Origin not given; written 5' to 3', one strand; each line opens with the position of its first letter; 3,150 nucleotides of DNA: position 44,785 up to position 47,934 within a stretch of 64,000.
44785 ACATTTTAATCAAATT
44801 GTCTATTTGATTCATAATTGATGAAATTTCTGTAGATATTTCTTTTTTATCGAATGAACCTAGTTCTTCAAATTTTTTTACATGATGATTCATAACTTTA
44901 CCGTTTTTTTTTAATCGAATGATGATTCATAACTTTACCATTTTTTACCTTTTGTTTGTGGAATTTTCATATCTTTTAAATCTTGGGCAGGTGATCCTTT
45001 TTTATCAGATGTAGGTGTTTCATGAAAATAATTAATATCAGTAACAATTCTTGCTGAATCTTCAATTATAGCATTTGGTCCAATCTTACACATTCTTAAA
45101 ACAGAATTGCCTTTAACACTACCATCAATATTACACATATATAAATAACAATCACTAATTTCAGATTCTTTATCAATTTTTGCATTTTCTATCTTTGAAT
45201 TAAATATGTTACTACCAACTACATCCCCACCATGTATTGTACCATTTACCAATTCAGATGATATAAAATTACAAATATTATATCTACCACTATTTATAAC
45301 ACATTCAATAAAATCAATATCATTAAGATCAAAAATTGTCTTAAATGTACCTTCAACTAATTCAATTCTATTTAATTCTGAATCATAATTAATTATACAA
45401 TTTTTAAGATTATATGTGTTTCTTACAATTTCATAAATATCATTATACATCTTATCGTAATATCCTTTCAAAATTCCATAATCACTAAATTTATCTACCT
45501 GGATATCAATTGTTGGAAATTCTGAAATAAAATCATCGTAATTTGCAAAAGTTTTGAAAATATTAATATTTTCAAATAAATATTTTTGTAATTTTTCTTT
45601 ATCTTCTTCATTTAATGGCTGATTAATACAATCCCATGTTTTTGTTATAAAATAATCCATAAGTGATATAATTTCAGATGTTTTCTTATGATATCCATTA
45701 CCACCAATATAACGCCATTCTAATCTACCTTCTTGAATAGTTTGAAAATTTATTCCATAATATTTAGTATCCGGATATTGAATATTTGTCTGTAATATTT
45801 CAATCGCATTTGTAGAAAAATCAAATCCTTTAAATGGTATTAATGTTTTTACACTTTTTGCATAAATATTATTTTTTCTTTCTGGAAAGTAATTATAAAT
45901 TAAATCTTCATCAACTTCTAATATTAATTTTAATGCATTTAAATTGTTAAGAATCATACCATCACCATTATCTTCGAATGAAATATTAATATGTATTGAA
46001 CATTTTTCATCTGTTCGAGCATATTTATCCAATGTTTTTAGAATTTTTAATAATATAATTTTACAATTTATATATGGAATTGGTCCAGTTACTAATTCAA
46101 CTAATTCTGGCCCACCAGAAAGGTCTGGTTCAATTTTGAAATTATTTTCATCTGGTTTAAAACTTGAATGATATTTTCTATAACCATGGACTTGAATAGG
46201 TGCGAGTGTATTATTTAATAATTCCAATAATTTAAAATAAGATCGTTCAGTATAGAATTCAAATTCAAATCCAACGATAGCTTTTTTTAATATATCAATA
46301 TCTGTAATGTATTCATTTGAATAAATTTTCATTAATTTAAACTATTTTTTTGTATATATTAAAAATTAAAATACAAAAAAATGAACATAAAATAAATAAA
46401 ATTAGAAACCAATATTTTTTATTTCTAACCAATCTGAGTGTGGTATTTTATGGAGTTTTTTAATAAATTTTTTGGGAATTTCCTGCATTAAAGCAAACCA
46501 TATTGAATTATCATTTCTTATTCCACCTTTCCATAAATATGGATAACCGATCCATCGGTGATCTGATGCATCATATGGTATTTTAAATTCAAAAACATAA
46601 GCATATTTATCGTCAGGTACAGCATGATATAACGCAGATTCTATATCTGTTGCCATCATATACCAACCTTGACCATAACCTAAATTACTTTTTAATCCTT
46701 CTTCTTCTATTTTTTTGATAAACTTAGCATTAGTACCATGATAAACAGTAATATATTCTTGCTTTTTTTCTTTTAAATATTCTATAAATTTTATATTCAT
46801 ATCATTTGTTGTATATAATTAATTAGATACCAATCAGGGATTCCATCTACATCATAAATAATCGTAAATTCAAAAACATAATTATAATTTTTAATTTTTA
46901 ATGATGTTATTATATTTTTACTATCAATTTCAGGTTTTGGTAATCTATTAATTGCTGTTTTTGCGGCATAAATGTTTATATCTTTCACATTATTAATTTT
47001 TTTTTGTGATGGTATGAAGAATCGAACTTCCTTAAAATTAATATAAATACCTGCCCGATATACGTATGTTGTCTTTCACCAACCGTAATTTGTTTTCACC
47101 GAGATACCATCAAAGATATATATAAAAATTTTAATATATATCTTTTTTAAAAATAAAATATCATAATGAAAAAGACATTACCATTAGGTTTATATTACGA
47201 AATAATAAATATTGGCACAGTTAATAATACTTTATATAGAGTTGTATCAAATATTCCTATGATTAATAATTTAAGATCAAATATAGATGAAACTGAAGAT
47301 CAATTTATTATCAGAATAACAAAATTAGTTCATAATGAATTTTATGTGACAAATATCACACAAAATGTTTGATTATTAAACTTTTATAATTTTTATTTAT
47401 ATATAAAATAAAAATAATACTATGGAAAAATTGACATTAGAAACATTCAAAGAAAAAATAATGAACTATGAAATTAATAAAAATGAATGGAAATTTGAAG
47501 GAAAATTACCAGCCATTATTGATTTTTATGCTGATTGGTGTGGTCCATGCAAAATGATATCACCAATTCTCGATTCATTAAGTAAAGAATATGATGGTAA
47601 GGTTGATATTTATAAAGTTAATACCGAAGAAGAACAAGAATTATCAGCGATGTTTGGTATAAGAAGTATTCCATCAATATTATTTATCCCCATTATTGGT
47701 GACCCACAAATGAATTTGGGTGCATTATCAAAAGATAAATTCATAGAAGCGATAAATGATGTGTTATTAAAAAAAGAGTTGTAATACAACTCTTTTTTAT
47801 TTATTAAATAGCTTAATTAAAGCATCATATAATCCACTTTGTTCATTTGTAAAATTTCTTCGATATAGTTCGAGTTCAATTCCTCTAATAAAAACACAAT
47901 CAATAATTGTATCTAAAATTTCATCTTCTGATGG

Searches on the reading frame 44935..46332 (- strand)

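Call 29: search_protein_families(library=pfam, alignment_id=A4, max_evalue=0.01)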
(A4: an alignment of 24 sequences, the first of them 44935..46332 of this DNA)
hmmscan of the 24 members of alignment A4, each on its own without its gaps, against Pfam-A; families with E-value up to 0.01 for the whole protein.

A. member 1, window:44935-46332:- (465 aa): 2 families
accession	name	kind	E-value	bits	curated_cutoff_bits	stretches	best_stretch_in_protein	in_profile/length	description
PF12224.13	Amidoligase_2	-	0.0019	18.6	22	1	19-164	4-164/245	Putative amidoligase enzyme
PF13599.13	Pentapeptide_4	-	0.0047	17.4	38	0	317-388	5-75/78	Pentapeptide repeat region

B. families by the number of members that match (of 24 scanned): 32 families (the first 25 are shown)
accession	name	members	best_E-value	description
PF04055.27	Radical_SAM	2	4.7e-15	Radical SAM superfamily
PF03738.19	GSP_synth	1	3.9e-128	Glutathionylspermidine synthase preATP-grasp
PF01885.22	PTS_2-RNA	1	4.3e-46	RNA 2'-phosphotransferase, Tpt1 / KptA family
PF00085.26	Thioredoxin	1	5.5e-22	Thioredoxin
PF13672.11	PP2C_2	1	1e-10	Protein phosphatase 2C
PF00092.34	VWA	1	4.1e-08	von Willebrand factor type A domain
PF07719.23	TPR_2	1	6.6e-08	Tetratricopeptide repeat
PF00069.31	Pkinase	1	2.5e-06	Protein kinase domain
PF13098.12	Thioredoxin_2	1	6.4e-06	Thioredoxin-like domain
PF01163.29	RIO1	1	4.3e-05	RIO domain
PF13353.11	Fer4_12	1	5.7e-05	4Fe-4S single cluster domain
PF00515.34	TPR_1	1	7.5e-05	Tetratricopeptide repeat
PF12895.13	ANAPC3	1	0.00013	Anaphase-promoting complex, cyclosome, subunit 3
PF13519.12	VWA_2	1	0.00016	von Willebrand factor type A domain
PF13181.12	TPR_8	1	0.00022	Tetratricopeptide repeat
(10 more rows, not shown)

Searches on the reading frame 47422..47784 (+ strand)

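Call 53: search_protein_families(library=pfam, proteins=[window:47422-47784:+], max_evalue=0.01)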
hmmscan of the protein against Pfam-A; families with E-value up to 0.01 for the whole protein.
window:47422-47784:+ (120 aa): 7 families
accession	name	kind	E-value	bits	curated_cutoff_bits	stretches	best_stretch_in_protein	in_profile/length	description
PF00085.26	Thioredoxin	-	5.5e-22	78.2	23.5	1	28-112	18-102/103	Thioredoxin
PF13098.12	Thioredoxin_2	-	6.4e-06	26.9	27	1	28-108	5-101/104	Thioredoxin-like domain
PF00578.27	AhpC-TSA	-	0.00029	21.2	26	1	25-96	23-91/124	AhpC/TSA family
PF14595.12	Thioredoxin_9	-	0.00031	21.1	25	1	6-89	19-104/129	Thioredoxin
PF13905.12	Thioredoxin_8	-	0.0005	20.8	27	0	32-68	5-43/94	Thioredoxin-like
PF00462.30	Glutaredoxin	-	0.0005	20.7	22.9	1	38-86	7-53/60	Glutaredoxin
PF13728.12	TraF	-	0.0027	18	23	1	31-89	132-199/224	F plasmid transfer operon protein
